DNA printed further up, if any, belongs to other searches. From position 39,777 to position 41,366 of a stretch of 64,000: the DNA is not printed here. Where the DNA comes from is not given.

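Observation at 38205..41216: Class I RNR with the ATP-cone on the radical-generating NrdB subunit and a cone-less NrdA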

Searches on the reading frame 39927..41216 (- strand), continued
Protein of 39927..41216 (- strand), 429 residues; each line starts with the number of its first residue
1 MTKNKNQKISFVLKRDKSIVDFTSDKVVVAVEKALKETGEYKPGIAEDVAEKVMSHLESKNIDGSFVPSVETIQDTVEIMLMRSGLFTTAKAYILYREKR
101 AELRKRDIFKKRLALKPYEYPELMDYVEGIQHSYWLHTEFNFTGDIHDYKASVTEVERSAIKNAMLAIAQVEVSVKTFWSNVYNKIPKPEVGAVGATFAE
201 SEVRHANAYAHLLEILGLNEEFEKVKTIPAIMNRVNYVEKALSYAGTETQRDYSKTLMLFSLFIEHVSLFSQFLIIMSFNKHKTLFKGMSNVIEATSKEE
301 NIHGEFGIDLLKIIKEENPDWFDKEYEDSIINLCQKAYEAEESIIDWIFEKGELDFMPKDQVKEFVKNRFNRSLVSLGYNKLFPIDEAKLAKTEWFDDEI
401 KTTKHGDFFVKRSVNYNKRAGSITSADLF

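Call 21: find_encoding_contigs(protein=P0006, flank=10000, max_places=3)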
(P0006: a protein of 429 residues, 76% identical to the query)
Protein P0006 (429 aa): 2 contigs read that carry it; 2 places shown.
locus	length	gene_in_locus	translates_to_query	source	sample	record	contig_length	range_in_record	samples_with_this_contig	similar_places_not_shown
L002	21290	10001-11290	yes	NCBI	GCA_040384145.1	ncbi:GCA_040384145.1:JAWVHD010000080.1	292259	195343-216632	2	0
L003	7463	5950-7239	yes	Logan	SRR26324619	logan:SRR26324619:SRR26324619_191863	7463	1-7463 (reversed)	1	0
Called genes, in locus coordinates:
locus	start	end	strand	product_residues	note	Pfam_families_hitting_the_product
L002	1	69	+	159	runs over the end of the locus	PF13858:DUF4199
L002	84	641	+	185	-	PF07963:N_methyl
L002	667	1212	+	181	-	PF03724:META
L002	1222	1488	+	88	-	-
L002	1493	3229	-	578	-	PF04024:PspC, PF22571:LiaI-LiaF-TM_PspC, PF10988:DUF2807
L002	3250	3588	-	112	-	PF03551:PadR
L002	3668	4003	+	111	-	PF01588:tRNA_bind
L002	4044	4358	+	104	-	PF02201:SWIB, PF26291:SWIB_eIF2D (weak)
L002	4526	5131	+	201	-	-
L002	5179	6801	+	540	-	PF02683:DsbD_TM (faint), PF00578:AhpC-TSA, PF08534:Redoxin, PF13905:Thioredoxin_8, PF17991:Thioredoxin_10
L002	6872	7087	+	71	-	-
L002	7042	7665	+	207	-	PF00717:Peptidase_S24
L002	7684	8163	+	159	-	PF00160:Pro_isomerase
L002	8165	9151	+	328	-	PF00389:2-Hacid_dh, PF02826:2-Hacid_dh_C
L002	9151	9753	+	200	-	PF18306:LDcluster4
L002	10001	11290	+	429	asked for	PF03477:ATP-cone, PF00268:Ribonuc_red_sm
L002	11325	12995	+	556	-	PF00317:Ribonuc_red_lgN (weak), PF02867:Ribonuc_red_lgC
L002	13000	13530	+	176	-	PF00334:NDK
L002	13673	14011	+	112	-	-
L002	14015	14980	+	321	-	-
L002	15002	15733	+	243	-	-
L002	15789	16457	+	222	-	PF00072:Response_reg, PF00486:Trans_reg_C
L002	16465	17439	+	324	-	PF00512:HisKA, PF02518:HATPase_c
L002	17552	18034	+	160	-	-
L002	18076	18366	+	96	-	-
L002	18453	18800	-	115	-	PF00453:Ribosomal_L20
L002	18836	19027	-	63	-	PF01632:Ribosomal_L35p (weak)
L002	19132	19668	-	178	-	PF05198:IF3_N, PF00707:IF3_C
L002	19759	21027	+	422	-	PF00595:PDZ, PF13180:PDZ_2, PF17820:PDZ_6, PF03572:Peptidase_S41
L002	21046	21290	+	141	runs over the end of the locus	PF01281:Ribosomal_L9_N, PF03948:Ribosomal_L9_C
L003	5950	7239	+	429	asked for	PF03477:ATP-cone, PF00268:Ribonuc_red_sm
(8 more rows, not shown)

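Call 23: find_related_loci(query=A1, collection=genome_contigs, flank=5000)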
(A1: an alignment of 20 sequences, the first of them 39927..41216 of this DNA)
Query A1 (429 aa) in genome_contigs; peptide patterns used: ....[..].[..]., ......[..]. (x = any residue, [..] = any of these).
600 stretches matched a pattern (row limit reached: there are more); 576 encode a relative of the query (tblastn E <= 1e-3); the best 80 are kept; 80 distinct loci.
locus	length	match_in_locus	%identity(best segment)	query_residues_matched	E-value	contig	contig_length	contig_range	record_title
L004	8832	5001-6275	72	5-429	0e+0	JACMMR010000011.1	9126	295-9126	MAG: Candidatus Parcubacteria bacterium isolate LF-bin-100 FL-bin-100-contig-k141_256116, whole genome shotgun sequence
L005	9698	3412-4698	71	1-429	0e+0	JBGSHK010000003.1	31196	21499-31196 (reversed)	MAG: Candidatus Paceibacteria bacterium isolate JTS-AC102 k141_1486508, whole genome shotgun sequence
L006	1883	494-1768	71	5-429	0e+0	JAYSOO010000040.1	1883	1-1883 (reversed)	MAG: Candidatus Parcubacteria bacterium isolate GFS_112 GFS_112_39, whole genome shotgun sequence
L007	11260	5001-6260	68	9-429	0e+0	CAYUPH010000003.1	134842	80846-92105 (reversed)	MAG TPA_asm: uncultured Candidatus Saccharibacteria bacterium isolate SRP135725_co1_406 genome assembly, contig: NODE_56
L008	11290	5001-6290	64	1-429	0e+0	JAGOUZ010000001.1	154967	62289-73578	MAG: Candidatus Paceibacterota bacterium isolate Gw_Eff_bin_534 Gw_Eff_89_length_154967_cov_7.020499, whole genome shotg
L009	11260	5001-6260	66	9-429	0e+0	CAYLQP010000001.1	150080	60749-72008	MAG TPA_asm: uncultured Candidatus Saccharibacteria bacterium isolate SRP286056_co1_749 genome assembly, contig: NODE_68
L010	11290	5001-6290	64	1-429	0e+0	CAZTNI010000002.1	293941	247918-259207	MAG TPA_asm: uncultured Candidatus Saccharibacteria bacterium isolate SRP292972_co1_97 genome assembly, contig: NODE_52_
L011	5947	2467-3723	64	12-429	0e+0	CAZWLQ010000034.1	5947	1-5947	MAG TPA_asm: uncultured Candidatus Saccharibacteria bacterium isolate SRP286056_co2_589 genome assembly, contig: NODE_23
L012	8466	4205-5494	62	1-429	0e+0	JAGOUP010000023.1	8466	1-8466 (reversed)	MAG: Candidatus Levyibacteriota bacterium isolate Gw_Eff_bin_508 Gw_Eff_23564_length_8466_cov_3.598153, whole genome sho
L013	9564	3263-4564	62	4-429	0e+0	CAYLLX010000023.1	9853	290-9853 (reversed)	MAG TPA_asm: uncultured Candidatus Saccharibacteria bacterium isolate SRP286056_co1_678 genome assembly, contig: NODE_89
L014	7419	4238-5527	62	1-429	0e+0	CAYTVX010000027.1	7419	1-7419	MAG TPA_asm: uncultured Candidatus Saccharibacteria bacterium isolate SRP286056_co1_301 genome assembly, contig: NODE_13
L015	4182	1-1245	64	16-429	0e+0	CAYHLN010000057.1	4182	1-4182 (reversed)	MAG TPA_asm: Candidatus Woesearchaeota archaeon isolate ERP119705_co13_477 genome assembly, contig: NODE_27314_length_41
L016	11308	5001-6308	60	2-429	4e-180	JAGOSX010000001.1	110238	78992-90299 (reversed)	MAG: Candidatus Paceibacterota bacterium isolate Gw_Eff_bin_351 Gw_Eff_210_length_110238_cov_15.367929, whole genome sho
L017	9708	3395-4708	61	1-429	1e-179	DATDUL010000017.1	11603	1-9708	MAG TPA_asm: Candidatus Paceibacterota bacterium isolate SMAG_U8057 k141_300516, whole genome shotgun sequence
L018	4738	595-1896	61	4-429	0e+0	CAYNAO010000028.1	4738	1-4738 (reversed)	MAG TPA_asm: uncultured Candidatus Saccharibacteria bacterium isolate SRP170004_co1_14 genome assembly, contig: NODE_298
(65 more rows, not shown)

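Call 39: find_related_loci(query=A2, collection=metagenome_contigs, flank=4000)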
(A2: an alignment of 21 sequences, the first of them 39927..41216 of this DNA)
Query A2 (429 aa) in metagenome_contigs; peptide patterns used: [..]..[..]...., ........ (x = any residue, [..] = any of these).
589 stretches matched a pattern; 556 encode a relative of the query (tblastn E <= 1e-3); the best 80 are kept; 80 distinct loci.
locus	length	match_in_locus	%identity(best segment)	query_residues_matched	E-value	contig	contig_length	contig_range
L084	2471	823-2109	98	1-429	0e+0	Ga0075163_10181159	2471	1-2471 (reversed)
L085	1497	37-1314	73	4-429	0e+0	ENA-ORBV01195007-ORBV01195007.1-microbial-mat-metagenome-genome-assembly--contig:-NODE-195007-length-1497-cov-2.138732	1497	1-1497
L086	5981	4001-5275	72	5-429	0e+0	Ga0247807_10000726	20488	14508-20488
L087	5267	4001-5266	75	1-422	0e+0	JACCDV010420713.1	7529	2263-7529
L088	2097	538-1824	72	1-429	0e+0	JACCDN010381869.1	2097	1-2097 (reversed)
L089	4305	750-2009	65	9-429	0e+0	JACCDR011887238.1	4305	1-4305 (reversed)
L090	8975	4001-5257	64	12-429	0e+0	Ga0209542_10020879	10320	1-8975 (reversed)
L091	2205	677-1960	62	3-429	0e+0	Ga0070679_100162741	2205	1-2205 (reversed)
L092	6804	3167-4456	62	1-429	0e+0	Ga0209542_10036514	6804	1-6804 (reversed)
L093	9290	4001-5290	63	1-429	0e+0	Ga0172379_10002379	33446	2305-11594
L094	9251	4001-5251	63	12-429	0e+0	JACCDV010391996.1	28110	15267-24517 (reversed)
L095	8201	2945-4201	62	12-429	0e+0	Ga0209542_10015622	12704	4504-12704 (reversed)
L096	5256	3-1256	61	13-429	2e-179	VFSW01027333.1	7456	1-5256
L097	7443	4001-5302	60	7-429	7e-177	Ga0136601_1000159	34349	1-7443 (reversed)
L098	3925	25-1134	68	60-429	0e+0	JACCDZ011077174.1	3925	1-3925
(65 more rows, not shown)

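Call 53: search_protein_representatives(protein=window:39927-41216:-)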
Query: 429 residues. Proteins with E-value up to 0.001 (for the whole library): 3759; up to 1e-10: 938; up to 1e-30: 260. The best 150 are listed.
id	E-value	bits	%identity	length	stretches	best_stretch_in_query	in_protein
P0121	8.3e-162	555.2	58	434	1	9-429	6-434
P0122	6.6e-130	450.2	54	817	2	12-301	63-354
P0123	1.9e-117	409.2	68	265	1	165-429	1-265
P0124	4.3e-117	408.0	59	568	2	200-429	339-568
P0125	6.0e-114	397.6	55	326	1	104-429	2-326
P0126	2.2e-112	392.5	47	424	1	13-429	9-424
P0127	4.3e-110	384.9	47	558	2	201-421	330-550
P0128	5.0e-106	371.6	54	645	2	107-303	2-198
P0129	5.3e-106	371.5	47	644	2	202-429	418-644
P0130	1.9e-105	369.6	49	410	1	12-429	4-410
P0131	3.7e-105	368.7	49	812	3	12-205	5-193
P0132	4.4e-105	368.4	49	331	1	113-429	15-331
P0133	3.4e-104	365.5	49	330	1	104-429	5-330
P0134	2.6e-103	362.6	44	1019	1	12-427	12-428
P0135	2.4e-102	359.4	42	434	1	13-429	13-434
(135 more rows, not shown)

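Call 61: list_cluster_members(proteins=[window:39927-41216:-, window:38205-39884:-, window:41490-42056:-, window:42422-44167:-])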
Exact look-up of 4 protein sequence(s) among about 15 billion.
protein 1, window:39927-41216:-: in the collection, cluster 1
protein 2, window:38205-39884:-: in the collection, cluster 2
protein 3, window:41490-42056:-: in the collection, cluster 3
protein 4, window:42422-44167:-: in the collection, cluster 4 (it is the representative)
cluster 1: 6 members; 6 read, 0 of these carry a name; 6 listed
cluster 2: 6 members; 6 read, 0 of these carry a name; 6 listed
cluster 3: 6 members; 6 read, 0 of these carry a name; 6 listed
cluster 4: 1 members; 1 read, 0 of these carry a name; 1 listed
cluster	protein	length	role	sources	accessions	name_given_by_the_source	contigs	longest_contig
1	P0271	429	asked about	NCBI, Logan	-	-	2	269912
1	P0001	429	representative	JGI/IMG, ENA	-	-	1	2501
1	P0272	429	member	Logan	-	-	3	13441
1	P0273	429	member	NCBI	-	-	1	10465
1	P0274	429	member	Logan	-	-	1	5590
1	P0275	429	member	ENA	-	-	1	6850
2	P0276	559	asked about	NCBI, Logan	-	-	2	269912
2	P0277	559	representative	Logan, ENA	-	-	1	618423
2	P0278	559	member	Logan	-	-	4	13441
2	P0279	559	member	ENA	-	-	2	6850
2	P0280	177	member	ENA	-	-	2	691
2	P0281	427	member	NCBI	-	-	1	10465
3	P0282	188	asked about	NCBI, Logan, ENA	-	-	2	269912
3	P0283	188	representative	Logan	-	-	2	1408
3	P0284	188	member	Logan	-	-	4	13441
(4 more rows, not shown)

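Call 62: find_encoding_contigs(protein=window:39927-41216:-, flank=2000, max_places=3)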
Protein window:39927-41216:- (429 aa): 3 contigs read that carry it; 1 place shown.
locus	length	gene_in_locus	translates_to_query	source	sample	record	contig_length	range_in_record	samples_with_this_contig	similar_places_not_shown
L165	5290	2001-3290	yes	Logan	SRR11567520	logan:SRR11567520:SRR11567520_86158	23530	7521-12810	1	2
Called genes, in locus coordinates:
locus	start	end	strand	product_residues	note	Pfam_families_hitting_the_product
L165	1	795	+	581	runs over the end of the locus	PF03485:Arg_tRNA_synt_N, PF00750:tRNA-synt_1d, PF05746:DALR_1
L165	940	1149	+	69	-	-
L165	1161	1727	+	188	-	PF00717:Peptidase_S24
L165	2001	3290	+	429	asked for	PF03477:ATP-cone, PF00268:Ribonuc_red_sm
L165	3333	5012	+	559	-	PF00317:Ribonuc_red_lgN (weak), PF02867:Ribonuc_red_lgC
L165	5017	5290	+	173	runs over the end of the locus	PF00334:NDK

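Call 74: predict_structure(alignment_id=A1)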
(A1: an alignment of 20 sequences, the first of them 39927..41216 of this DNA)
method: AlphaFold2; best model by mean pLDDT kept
length: 429 residues; sequences in the alignment: 20
mean_pLDDT: 72.2   pTM: 0.60
mean pLDDT of the five models: 72.2, 69.3, 69.0, 67.2, 64.7
residues with pLDDT >= 90: 48; 70-90: 219; 50-70: 101; < 50: 61
segments of 3 or more residues with pLDDT < 50: 1-5, 104-117, 186-191, 401-429
pLDDT, mean of each block of 10 residues (from residue 1): 53 78 88 87 92 90 81 88 89 76 43 42 55 52 66 83 84 72 53 58 68 73 84 83 72 80 72 64 62 68 74 82 89 89 91 84 89 86 92 66 38 31 37
secondary structure, 60 per line:
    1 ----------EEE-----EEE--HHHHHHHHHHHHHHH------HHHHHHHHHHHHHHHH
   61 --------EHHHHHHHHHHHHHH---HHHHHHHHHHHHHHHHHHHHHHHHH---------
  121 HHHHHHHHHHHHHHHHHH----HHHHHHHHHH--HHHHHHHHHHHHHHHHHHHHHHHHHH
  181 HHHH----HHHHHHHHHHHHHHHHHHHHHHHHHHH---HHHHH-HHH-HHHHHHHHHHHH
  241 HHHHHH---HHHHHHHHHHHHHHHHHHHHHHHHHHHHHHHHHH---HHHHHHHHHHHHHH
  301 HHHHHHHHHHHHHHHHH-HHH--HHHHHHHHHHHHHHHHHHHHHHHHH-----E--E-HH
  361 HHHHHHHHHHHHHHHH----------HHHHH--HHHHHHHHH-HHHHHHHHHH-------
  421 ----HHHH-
elements in order: E11-13 E19-21 H24-38 H45-60 H70-83 H87-111 H121-138 H143-152 H155-184 H189-215 H219-223 H229-246 H250-283 H287-317 H324-348 H359-376 H387-391 H394-402 H404-413 H425-428

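Call 76: fold_search(model_id=the predicted structure, library=pdb)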
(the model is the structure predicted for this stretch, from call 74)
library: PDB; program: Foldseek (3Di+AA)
matches with E <= 10: 650; with E <= 0.001: 219
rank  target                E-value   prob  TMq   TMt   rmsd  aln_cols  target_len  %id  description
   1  5olk_C                2.1e-30  1.00  0.63  0.69  21.2       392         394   57  Crystal structure of the ATP-cone-containing NrdB from Leeuwenhoekiella blandensis (released 2018-01-10)
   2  5olk_D                4.8e-30  1.00  0.63  0.69  20.7       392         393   57  Crystal structure of the ATP-cone-containing NrdB from Leeuwenhoekiella blandensis (released 2018-01-10)
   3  5olk_A                5.2e-30  1.00  0.64  0.69  21.1       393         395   57  Crystal structure of the ATP-cone-containing NrdB from Leeuwenhoekiella blandensis (released 2018-01-10)
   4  5olk_B                1.0e-29  1.00  0.63  0.69  21.0       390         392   57  Crystal structure of the ATP-cone-containing NrdB from Leeuwenhoekiella blandensis (released 2018-01-10)
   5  6sf5_A                3.8e-23  1.00  0.64  0.91   3.0       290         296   65  Mn-containing form of the ribonucleotide reductase NrdB protein from Leeuwenhoekiella blandensis (released 2019-08-28)
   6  6sf4_A                4.0e-22  1.00  0.63  0.89   3.1       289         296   65  Apo form of the ribonucleotide reductase NrdB protein from Leeuwenhoekiella blandensis (released 2019-08-28)
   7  6sf4_B                4.2e-22  1.00  0.63  0.90   3.1       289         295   65  Apo form of the ribonucleotide reductase NrdB protein from Leeuwenhoekiella blandensis (released 2019-08-28)
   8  8dq3_D                3.9e-20  1.00  0.64  0.91   2.6       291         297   54  X-ray crystal structure of Aggregatibacter actinomycetemcomitans dimanganese(II) class Id ribonucleotide reductase bet (released 2023-07-26)
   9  8dq3_A                5.7e-20  1.00  0.64  0.91   2.6       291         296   54  X-ray crystal structure of Aggregatibacter actinomycetemcomitans dimanganese(II) class Id ribonucleotide reductase bet (released 2023-07-26)
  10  6cwq_B                9.6e-17  1.00  0.63  0.89   3.0       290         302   43  X-ray crystal structure of Flavobacterium johnsoniae dimanganese(II) ribonucleotide reductase beta subunit (as-isolate (released 2018-04-18)
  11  6cwq_A                1.0e-16  1.00  0.65  0.89   3.5       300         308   42  X-ray crystal structure of Flavobacterium johnsoniae dimanganese(II) ribonucleotide reductase beta subunit (as-isolate (released 2018-04-18)
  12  6cwp_B                1.2e-16  1.00  0.64  0.88   2.9       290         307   43  X-ray crystal structure of Flavobacterium johnsoniae dimanganese(II) ribonucleotide reductase beta subunit (anaerobic) (released 2018-04-18)
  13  6cwo_A                1.3e-16  1.00  0.64  0.88   7.9       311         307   40  X-ray crystal structure of Flavobacterium johnsoniae dimanganese(II) ribonucleotide reductase beta subunit (aerobic) (released 2018-06-27)
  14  6cwo_B                1.7e-16  1.00  0.63  0.87   3.0       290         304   44  X-ray crystal structure of Flavobacterium johnsoniae dimanganese(II) ribonucleotide reductase beta subunit (aerobic) (released 2018-06-27)
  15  6cwp_A                2.5e-16  1.00  0.64  0.90   2.9       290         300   43  X-ray crystal structure of Flavobacterium johnsoniae dimanganese(II) ribonucleotide reductase beta subunit (anaerobic) (released 2018-04-18)
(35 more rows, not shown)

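Call 77: find_encoding_contigs(protein=P0003, flank=4000, max_places=1)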
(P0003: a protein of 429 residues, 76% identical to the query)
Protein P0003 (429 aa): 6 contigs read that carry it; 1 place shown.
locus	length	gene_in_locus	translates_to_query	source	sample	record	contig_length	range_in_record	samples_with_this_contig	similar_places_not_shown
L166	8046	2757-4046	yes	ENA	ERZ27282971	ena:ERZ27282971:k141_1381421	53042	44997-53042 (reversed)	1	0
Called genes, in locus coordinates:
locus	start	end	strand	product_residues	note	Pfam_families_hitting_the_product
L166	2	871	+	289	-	?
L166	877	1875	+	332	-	PF00389:2-Hacid_dh, PF02826:2-Hacid_dh_C, PF03446:NAD_binding_2 (weak)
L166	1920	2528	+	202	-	PF18306:LDcluster4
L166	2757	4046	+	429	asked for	PF03477:ATP-cone, PF00268:Ribonuc_red_sm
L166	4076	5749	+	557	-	PF00317:Ribonuc_red_lgN (faint), PF02867:Ribonuc_red_lgC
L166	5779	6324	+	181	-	PF00334:NDK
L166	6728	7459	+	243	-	-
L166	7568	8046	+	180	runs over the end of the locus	-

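Call 78: find_encoding_contigs(protein=P0007, flank=4000, max_places=1)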
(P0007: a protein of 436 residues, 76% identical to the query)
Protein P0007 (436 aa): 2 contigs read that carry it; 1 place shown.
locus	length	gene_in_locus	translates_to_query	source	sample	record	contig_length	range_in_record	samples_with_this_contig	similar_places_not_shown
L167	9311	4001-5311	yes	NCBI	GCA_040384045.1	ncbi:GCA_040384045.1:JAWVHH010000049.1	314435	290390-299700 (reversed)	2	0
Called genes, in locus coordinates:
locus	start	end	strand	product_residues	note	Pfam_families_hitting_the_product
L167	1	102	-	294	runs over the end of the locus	PF00800:PDT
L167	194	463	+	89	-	PF02201:SWIB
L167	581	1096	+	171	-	-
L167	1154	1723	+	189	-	-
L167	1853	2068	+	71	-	-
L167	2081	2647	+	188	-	PF00717:Peptidase_S24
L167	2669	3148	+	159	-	PF00160:Pro_isomerase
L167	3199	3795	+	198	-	PF18306:LDcluster4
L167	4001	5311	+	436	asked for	PF03477:ATP-cone, PF00268:Ribonuc_red_sm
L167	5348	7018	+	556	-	PF00317:Ribonuc_red_lgN (weak), PF02867:Ribonuc_red_lgC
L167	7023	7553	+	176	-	PF00334:NDK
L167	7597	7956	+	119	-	-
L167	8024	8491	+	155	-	-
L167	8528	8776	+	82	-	-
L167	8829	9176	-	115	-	PF00453:Ribosomal_L20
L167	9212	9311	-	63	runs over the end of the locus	PF01632:Ribosomal_L35p (weak)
